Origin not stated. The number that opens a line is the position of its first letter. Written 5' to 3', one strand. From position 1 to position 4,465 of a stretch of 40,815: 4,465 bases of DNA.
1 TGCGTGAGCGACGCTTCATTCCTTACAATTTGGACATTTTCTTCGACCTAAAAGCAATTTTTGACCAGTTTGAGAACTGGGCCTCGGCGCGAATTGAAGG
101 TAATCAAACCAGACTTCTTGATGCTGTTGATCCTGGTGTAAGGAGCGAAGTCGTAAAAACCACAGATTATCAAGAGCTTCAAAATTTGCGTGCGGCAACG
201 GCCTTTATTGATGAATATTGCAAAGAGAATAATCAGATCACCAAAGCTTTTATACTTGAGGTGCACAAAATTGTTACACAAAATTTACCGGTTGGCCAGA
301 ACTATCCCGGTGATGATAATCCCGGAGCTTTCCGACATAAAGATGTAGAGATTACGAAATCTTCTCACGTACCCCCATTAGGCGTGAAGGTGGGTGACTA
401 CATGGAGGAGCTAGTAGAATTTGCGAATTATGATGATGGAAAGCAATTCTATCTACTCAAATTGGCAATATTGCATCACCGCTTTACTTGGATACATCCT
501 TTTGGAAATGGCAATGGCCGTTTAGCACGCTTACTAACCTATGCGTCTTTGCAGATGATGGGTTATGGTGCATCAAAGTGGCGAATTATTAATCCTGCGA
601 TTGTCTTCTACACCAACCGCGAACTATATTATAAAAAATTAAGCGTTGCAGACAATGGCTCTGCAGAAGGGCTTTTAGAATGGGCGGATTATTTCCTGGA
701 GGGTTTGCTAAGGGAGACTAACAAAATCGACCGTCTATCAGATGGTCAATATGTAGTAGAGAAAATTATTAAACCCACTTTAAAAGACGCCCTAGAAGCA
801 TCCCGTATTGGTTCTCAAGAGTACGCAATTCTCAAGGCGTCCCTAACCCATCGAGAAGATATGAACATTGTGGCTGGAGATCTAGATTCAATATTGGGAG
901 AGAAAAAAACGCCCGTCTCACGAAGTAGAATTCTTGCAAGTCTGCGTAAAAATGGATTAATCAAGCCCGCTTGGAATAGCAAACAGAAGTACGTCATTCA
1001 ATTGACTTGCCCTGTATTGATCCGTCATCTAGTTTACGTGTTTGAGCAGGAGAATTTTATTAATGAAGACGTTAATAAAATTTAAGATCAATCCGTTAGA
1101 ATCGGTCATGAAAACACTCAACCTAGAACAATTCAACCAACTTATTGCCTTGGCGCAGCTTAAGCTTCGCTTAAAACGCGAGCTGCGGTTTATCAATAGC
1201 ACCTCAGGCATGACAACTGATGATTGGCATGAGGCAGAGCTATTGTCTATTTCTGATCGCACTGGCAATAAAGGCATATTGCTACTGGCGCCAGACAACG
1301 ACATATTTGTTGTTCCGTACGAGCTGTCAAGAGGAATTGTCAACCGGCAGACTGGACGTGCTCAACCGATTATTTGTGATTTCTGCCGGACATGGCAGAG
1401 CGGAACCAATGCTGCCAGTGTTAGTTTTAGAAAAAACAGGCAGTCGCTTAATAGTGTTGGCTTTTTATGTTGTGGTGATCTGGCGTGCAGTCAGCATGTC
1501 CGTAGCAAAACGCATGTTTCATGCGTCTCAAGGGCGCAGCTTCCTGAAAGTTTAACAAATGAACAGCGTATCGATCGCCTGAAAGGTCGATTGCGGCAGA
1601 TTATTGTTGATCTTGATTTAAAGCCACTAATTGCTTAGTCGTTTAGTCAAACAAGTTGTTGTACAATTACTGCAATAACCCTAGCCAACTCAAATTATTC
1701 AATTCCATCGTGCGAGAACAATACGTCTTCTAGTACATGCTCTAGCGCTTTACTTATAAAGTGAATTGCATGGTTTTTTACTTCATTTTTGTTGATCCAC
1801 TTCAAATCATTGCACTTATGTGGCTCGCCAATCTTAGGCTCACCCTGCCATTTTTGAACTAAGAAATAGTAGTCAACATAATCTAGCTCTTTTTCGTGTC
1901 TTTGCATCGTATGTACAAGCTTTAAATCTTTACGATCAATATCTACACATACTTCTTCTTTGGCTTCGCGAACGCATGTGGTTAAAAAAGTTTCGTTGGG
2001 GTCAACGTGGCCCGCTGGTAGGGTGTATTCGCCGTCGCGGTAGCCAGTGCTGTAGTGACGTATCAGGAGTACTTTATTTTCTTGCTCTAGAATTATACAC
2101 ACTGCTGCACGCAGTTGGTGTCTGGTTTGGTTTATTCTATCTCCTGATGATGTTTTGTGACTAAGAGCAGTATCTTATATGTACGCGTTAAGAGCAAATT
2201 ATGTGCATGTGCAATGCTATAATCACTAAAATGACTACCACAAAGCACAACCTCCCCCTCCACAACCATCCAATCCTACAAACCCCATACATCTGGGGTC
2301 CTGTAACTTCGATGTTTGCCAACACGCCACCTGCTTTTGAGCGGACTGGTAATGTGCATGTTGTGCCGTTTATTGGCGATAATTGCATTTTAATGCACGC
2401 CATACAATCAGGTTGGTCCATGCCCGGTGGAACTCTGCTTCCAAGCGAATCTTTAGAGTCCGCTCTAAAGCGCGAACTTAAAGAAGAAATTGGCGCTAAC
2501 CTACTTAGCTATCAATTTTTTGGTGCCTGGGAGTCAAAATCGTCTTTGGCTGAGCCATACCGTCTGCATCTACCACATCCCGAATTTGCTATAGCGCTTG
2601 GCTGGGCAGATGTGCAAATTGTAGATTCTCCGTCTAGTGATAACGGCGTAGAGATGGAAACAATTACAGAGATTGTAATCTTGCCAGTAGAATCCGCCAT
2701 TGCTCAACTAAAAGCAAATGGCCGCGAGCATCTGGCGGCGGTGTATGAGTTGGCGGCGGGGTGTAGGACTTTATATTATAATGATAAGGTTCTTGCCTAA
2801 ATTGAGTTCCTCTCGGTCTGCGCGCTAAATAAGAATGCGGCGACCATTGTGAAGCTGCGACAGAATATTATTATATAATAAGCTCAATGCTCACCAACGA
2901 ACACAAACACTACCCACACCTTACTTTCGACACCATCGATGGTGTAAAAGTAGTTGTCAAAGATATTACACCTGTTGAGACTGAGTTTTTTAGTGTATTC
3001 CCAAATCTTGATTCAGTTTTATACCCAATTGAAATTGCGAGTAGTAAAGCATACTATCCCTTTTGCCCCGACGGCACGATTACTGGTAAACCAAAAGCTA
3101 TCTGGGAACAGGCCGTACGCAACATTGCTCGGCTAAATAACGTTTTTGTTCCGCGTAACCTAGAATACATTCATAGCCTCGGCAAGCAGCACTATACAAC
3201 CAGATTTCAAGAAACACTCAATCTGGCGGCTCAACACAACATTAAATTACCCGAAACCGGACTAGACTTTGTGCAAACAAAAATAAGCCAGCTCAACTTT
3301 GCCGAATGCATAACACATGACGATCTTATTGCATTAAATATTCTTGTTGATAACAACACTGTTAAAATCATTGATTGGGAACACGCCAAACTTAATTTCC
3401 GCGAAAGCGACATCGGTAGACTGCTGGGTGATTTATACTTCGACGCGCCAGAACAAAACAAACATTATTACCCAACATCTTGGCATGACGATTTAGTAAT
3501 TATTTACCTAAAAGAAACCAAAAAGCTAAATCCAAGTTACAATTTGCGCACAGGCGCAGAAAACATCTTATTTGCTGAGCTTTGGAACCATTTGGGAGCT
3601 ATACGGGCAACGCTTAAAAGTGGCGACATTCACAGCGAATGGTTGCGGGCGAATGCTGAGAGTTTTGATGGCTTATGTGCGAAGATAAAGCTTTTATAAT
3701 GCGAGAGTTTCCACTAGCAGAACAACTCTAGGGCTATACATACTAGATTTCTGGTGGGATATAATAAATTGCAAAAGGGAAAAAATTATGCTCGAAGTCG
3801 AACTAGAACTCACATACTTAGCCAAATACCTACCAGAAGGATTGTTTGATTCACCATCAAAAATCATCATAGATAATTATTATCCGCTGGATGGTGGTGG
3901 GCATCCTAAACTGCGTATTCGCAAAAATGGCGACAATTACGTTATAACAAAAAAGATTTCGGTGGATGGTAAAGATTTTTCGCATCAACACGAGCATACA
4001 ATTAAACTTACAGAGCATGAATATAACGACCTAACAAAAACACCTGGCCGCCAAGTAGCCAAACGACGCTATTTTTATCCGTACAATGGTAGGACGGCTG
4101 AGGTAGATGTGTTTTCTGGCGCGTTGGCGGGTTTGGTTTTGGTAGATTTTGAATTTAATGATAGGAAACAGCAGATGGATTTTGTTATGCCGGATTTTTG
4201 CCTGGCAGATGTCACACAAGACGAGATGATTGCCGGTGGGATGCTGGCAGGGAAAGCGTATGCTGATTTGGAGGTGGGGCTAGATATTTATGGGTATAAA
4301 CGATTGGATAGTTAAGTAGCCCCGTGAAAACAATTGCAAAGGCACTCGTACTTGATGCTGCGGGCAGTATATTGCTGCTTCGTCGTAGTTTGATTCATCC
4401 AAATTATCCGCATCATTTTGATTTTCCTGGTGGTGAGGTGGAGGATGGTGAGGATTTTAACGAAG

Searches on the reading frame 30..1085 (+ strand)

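Call 71: search_protein_families(library=pfam, proteins=[window:30-1085:+], max_evalue=0.001)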
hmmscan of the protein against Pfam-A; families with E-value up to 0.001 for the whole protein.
window:30-1085:+ (351 aa): 1 family
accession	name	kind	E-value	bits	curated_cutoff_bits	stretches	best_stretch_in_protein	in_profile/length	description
PF02661.23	Fic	-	2.8e-16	60.6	24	1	70-172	2-91/93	Fic/DOC family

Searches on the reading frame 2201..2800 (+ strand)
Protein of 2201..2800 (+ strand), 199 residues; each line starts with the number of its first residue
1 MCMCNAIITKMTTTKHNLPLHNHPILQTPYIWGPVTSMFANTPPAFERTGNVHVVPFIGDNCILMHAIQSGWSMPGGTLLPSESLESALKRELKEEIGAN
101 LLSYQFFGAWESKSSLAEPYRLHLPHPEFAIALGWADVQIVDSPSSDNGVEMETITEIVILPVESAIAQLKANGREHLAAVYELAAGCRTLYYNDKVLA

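Call 71: search_protein_families(library=pfam, proteins=[window:2201-2800:+], max_evalue=0.001)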
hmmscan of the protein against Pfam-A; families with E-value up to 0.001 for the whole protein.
window:2201-2800:+ (199 aa): 1 family
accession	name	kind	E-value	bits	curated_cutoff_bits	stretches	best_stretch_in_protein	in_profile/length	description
PF00293.34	NUDIX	-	9.7e-10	39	21.1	1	52-131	6-89/134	NUDIX domain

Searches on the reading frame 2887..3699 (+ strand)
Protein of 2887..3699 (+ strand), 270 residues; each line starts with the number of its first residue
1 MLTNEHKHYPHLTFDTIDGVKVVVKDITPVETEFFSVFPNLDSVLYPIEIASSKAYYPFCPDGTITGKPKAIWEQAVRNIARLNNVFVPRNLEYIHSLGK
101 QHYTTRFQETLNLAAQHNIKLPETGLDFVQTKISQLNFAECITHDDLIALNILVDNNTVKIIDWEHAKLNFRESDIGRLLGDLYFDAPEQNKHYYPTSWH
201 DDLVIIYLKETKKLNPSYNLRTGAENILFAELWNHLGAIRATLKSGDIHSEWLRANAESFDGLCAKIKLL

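Call 71: search_protein_families(library=pfam, proteins=[window:2887-3699:+], max_evalue=0.001)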
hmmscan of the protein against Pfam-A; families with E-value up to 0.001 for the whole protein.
window:2887-3699:+ (270 aa): 3 families
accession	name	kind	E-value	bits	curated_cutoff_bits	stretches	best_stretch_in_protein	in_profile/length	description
PF01636.29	APH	-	2e-07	31.5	23.2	1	69-189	93-219/239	Phosphotransferase enzyme family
PF01633.27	Choline_kinase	-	2.6e-06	27.4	29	1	117-195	139-226/300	Choline/ethanolamine kinase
PF00069.31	Pkinase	-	2.7e-05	24.1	31.7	1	138-190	115-168/263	Protein kinase domain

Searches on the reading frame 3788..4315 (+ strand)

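Call 71: search_protein_families(library=pfam, proteins=[window:3788-4315:+], max_evalue=0.001)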
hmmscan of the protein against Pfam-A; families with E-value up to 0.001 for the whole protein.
window:3788-4315:+ (175 aa): 1 family
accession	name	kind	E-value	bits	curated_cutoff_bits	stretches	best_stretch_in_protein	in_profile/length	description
PF01928.26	CYTH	-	0.00055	20.2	23.2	1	40-92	52-116/179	CYTH domain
